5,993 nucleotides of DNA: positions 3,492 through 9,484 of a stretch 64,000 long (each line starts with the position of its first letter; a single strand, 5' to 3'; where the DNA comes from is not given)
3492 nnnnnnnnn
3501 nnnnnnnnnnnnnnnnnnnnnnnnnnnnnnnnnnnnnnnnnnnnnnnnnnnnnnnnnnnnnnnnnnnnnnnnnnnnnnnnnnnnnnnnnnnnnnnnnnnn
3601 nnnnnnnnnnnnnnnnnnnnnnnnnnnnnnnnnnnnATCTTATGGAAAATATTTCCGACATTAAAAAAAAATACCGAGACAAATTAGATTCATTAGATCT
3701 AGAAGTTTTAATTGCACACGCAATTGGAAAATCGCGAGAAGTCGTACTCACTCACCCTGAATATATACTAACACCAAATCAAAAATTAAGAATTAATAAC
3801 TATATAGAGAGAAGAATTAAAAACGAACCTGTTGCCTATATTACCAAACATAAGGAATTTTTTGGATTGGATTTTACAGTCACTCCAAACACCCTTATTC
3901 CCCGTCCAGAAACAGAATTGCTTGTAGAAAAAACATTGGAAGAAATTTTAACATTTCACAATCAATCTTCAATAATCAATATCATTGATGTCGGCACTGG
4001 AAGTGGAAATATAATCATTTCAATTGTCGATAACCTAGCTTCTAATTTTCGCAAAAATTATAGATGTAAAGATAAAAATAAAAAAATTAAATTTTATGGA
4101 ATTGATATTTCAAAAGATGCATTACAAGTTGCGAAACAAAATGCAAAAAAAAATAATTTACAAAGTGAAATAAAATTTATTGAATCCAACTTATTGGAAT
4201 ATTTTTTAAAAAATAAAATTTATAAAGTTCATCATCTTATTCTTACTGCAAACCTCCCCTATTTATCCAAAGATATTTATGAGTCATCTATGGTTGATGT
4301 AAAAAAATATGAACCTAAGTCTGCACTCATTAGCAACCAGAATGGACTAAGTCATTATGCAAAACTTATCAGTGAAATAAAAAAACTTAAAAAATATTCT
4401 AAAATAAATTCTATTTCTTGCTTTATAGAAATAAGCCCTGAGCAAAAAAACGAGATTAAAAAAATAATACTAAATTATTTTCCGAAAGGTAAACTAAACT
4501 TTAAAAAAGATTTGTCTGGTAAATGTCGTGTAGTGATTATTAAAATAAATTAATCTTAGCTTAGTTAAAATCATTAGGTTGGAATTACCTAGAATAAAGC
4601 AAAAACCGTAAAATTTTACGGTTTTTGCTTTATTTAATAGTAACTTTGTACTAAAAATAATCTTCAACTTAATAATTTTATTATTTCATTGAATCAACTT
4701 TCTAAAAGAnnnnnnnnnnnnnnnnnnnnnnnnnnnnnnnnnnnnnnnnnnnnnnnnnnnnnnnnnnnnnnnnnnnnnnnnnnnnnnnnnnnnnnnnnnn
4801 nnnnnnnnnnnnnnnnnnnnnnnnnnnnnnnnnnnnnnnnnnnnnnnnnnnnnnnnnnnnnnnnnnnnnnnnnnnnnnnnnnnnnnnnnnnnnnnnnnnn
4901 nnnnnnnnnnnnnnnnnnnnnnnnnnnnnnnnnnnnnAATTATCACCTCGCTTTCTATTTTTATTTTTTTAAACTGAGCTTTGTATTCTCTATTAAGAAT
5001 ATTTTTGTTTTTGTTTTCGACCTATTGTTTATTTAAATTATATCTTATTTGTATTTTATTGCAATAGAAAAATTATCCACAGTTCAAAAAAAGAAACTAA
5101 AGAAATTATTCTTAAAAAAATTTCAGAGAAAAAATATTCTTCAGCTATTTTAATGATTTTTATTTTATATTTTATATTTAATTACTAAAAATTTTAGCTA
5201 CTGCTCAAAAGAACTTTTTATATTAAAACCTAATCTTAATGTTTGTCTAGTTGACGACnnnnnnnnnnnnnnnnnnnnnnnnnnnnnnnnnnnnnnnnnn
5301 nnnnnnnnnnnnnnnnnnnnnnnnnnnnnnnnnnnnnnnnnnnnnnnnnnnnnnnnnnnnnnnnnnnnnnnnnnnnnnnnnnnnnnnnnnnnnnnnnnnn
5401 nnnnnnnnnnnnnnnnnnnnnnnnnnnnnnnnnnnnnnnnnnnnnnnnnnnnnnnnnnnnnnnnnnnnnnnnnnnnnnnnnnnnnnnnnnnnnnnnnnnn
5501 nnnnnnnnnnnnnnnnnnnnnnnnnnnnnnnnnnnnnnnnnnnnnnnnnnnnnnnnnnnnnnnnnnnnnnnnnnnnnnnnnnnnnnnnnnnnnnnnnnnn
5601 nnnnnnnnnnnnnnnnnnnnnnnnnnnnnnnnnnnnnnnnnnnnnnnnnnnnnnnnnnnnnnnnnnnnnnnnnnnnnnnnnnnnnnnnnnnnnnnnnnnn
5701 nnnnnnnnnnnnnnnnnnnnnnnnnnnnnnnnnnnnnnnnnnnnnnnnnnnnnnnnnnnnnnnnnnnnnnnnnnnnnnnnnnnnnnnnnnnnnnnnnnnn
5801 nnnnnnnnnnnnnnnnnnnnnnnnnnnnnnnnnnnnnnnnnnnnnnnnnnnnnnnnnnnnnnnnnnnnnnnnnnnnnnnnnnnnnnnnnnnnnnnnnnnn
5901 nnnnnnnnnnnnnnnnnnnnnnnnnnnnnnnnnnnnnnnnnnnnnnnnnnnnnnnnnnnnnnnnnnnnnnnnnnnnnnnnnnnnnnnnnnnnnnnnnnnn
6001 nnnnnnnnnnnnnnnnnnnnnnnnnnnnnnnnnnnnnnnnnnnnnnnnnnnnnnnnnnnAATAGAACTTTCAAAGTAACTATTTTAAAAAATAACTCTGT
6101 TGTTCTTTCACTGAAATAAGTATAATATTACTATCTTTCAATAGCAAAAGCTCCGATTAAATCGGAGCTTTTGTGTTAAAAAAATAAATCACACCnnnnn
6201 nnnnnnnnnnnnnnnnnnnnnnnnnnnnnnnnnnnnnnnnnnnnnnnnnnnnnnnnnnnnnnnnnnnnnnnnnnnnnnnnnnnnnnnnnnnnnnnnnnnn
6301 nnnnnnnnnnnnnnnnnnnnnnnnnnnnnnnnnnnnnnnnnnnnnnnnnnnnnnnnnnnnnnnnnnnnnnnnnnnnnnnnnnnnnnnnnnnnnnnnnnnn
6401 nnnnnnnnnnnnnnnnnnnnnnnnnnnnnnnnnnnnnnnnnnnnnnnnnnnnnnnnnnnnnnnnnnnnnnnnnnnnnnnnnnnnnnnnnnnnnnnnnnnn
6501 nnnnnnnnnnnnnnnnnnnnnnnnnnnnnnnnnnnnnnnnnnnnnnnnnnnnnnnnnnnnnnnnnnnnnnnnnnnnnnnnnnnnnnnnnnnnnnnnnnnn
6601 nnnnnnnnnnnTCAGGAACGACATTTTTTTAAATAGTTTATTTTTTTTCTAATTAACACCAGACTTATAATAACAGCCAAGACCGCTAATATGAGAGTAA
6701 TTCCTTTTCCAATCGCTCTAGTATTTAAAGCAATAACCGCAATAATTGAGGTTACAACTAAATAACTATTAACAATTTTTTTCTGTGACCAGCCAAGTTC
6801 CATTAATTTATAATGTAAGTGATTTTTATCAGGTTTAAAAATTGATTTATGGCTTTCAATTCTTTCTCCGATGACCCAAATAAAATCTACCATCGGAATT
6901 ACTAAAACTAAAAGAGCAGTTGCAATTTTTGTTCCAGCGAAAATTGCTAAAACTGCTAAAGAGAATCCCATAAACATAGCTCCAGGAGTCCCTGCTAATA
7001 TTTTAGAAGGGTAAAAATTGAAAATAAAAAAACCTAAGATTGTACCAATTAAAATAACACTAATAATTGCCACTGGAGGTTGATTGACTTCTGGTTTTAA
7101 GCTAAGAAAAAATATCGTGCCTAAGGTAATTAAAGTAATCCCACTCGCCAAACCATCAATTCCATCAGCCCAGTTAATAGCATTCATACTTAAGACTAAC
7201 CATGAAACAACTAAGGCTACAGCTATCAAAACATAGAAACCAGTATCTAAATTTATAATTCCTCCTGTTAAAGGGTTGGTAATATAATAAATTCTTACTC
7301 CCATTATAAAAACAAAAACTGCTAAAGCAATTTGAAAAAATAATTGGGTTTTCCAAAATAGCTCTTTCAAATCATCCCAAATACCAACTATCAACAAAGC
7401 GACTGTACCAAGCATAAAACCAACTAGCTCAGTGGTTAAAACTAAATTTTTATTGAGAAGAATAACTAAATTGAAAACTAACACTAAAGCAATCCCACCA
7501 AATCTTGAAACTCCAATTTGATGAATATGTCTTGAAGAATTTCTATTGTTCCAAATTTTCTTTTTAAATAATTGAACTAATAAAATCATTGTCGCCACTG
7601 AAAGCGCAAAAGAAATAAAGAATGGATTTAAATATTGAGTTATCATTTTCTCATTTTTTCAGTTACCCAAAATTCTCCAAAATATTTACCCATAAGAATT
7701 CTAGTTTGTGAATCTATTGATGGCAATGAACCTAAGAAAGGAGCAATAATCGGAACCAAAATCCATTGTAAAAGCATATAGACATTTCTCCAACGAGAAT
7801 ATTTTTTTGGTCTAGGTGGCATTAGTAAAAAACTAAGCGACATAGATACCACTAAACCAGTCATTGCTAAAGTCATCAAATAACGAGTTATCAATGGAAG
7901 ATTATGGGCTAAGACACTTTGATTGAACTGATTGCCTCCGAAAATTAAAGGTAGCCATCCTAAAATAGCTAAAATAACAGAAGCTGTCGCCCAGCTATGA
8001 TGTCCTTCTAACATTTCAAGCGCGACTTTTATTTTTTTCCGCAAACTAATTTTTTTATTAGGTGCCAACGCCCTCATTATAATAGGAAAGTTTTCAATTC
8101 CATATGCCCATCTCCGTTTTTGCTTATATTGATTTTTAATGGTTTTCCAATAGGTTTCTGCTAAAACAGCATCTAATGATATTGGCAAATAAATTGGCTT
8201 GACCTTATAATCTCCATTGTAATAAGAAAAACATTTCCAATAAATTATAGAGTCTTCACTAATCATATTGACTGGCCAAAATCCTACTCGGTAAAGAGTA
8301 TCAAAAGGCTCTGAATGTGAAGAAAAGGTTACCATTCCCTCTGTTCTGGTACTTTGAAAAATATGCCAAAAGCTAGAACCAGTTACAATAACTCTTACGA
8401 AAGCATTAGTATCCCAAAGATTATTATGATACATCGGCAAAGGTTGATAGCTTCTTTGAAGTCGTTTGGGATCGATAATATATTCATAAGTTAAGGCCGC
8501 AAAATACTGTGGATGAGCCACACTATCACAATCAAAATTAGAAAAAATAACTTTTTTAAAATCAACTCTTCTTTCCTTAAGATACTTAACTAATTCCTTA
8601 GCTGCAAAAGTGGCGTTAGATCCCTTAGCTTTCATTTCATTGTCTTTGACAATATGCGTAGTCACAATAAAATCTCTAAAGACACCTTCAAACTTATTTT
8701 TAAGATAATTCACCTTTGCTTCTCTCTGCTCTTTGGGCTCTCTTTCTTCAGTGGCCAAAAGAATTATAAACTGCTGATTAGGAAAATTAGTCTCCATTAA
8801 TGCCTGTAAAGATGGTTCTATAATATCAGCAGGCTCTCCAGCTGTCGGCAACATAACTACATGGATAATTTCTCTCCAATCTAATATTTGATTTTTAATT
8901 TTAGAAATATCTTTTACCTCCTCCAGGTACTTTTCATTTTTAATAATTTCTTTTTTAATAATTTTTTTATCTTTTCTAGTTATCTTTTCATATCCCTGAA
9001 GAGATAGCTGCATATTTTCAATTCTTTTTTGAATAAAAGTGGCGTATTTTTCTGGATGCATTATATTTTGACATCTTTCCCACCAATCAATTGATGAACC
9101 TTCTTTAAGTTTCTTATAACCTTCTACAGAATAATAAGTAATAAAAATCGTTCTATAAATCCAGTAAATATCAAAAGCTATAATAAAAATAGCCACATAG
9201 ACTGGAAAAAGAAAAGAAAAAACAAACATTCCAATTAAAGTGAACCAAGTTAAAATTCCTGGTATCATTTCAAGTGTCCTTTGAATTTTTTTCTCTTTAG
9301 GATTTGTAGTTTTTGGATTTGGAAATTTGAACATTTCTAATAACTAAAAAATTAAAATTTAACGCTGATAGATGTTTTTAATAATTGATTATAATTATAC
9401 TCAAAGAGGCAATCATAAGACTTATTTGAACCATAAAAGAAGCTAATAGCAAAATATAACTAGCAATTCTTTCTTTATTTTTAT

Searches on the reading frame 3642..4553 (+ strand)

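Call 37: search_protein_families(library=pfam, proteins=[window:3642-4553:+], max_evalue=0.00001)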
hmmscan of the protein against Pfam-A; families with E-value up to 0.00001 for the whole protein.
window:3642-4553:+ (303 aa): 4 families
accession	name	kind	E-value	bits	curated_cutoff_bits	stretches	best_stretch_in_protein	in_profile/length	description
PF17827.6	PrmC_N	-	2e-12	47.9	23.4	1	16-68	18-70/71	PrmC N-terminal domain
PF13847.12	Methyltransf_31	-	2.5e-12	47.1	27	1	112-273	5-138/145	Methyltransferase domain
PF02384.22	N6_Mtase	-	3.6e-06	27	20.4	1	96-251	35-175/311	N-6 DNA Methylase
PF13649.12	Methyltransf_25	-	6.1e-06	27.3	27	0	114-195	1-66/97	Methyltransferase domain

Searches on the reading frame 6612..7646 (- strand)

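Call 37: search_protein_families(library=pfam, proteins=[window:6612-7646:-], max_evalue=0.00001)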
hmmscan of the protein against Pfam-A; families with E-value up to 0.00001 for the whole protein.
window:6612-7646:- (344 aa): 1 family
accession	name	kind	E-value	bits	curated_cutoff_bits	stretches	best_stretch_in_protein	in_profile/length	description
PF00953.26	Glycos_transf_4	-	1.4e-29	103.6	27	1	75-236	2-158/160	Glycosyl transferase family 4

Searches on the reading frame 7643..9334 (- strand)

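Call 37: search_protein_families(library=pfam, proteins=[window:7643-9334:-], max_evalue=0.00001)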
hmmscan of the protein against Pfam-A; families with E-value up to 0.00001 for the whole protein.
window:7643-9334:- (563 aa): 1 family
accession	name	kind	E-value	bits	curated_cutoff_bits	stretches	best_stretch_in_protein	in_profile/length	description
PF13632.12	Glyco_trans_2_3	-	7.4e-08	32.9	27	1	268-500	6-189/198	Glycosyl transferase family group 2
